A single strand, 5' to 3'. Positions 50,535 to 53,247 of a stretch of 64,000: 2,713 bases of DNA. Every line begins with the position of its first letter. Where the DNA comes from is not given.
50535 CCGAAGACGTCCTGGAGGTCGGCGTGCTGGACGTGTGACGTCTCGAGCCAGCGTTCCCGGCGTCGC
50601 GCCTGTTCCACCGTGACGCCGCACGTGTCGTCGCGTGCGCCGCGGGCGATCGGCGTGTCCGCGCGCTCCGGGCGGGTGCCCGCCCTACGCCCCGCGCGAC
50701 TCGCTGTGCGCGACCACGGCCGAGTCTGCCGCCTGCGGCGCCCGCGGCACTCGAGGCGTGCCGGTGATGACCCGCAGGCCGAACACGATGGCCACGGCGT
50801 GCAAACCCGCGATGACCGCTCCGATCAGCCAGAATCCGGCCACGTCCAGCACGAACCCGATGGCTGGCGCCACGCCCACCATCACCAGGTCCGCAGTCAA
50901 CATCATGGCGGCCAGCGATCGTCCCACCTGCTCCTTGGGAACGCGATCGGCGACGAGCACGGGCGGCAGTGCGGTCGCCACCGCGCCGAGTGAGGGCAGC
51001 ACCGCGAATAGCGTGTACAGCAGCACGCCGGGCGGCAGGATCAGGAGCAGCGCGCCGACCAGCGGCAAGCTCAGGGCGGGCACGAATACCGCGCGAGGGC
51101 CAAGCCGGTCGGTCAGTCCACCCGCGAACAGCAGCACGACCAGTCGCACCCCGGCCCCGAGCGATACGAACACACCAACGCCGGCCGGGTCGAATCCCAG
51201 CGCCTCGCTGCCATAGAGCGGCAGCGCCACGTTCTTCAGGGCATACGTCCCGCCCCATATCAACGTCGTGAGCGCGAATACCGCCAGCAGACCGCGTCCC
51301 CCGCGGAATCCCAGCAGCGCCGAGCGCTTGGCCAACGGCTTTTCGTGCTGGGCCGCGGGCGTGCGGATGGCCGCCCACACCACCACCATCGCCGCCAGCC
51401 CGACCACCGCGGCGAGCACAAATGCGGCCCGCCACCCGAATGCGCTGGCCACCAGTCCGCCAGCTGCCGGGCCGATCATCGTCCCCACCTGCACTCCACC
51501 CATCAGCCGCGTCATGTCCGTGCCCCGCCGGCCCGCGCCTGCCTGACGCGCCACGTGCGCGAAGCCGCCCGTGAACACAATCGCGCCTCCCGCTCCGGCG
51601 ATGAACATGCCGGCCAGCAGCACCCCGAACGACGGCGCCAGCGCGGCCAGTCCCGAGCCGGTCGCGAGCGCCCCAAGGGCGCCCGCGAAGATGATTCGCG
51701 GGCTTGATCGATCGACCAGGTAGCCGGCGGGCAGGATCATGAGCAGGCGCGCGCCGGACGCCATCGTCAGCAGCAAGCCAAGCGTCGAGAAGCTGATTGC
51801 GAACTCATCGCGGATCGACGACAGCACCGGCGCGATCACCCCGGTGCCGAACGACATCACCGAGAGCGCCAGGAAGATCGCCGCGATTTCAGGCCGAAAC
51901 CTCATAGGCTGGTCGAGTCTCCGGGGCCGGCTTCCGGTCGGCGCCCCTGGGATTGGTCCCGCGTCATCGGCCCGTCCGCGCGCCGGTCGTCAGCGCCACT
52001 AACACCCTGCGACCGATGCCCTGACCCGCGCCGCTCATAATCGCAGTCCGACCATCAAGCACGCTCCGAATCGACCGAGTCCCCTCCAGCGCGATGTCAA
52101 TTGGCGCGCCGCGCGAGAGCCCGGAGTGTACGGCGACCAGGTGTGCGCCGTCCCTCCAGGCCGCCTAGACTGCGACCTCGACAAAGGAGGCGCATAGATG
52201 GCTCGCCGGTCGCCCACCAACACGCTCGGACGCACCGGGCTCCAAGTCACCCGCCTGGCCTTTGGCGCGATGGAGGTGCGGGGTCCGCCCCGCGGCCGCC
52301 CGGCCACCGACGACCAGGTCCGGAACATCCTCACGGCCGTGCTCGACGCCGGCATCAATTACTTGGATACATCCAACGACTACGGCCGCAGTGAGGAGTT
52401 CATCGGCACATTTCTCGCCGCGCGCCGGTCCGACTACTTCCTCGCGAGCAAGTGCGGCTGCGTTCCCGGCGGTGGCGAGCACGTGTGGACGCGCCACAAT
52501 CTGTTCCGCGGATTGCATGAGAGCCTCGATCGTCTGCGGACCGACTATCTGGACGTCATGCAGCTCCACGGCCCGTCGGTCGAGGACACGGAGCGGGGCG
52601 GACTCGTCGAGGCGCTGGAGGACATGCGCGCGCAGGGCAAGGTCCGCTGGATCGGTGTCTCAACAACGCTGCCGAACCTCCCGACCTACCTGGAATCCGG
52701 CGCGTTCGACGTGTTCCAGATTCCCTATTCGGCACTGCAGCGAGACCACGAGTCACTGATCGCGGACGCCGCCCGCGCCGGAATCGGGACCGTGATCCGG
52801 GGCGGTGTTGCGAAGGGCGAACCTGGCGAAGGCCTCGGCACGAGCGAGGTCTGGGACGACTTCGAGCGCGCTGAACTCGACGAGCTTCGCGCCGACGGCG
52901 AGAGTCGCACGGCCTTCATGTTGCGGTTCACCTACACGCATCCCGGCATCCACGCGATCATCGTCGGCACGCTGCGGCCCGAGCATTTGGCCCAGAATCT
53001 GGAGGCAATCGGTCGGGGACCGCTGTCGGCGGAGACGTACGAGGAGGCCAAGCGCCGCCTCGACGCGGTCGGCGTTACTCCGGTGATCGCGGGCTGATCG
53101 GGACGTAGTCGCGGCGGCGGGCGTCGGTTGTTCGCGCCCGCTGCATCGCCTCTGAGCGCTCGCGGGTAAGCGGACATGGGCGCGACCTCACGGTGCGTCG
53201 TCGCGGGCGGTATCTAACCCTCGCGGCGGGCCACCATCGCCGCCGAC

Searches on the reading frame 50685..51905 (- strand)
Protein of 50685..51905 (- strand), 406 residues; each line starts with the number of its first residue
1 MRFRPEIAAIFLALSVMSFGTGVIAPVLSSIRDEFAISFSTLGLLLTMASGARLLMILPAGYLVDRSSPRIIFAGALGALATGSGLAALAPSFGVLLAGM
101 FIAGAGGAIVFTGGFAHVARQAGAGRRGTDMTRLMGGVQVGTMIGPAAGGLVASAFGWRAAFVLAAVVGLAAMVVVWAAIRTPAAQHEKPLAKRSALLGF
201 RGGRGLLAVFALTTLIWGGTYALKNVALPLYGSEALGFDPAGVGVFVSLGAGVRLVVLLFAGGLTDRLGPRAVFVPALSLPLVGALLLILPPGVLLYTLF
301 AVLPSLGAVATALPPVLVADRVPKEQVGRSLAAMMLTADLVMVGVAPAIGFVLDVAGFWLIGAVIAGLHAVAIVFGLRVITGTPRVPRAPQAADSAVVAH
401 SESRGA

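Call 28: search_protein_families(library=pfam, max_evalue=1, proteins=[window:50685-51905:-])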
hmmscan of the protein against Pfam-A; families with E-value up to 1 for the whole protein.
window:50685-51905:- (406 aa): 4 families
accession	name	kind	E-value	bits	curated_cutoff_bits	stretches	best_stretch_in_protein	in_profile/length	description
PF07690.21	MFS_1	-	7.5e-49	166.9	33.4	2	10-300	1-297/347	Major Facilitator Superfamily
PF12832.13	MFS_1_like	-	0.0012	18.4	25.2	2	207-288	214-294/373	MFS_1 like family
PF00854.27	PTR2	-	0.0066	15.8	27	1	137-178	79-120/392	POT family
PF03137.26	OATP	-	0.3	9.7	25.8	1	10-88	6-84/545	Organic Anion Transporter Polypeptide (OATP) family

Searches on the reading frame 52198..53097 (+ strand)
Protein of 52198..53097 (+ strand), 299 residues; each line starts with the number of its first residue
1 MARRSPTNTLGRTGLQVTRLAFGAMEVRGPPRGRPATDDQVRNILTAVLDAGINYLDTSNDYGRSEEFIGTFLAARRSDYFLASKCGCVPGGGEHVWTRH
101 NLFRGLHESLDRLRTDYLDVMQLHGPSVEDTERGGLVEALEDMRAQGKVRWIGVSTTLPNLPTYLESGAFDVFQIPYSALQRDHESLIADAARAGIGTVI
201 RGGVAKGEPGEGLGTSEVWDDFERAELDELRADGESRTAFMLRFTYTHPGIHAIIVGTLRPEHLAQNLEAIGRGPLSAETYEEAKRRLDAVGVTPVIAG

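Call 28: search_protein_families(library=pfam, max_evalue=1, proteins=[window:52198-53097:+])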
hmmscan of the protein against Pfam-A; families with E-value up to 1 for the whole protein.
window:52198-53097:+ (299 aa): 1 family
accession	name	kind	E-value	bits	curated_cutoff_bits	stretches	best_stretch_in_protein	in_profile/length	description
PF00248.27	Aldo_ket_red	-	4.5e-34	118.3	24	1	19-283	1-285/291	Aldo/keto reductase family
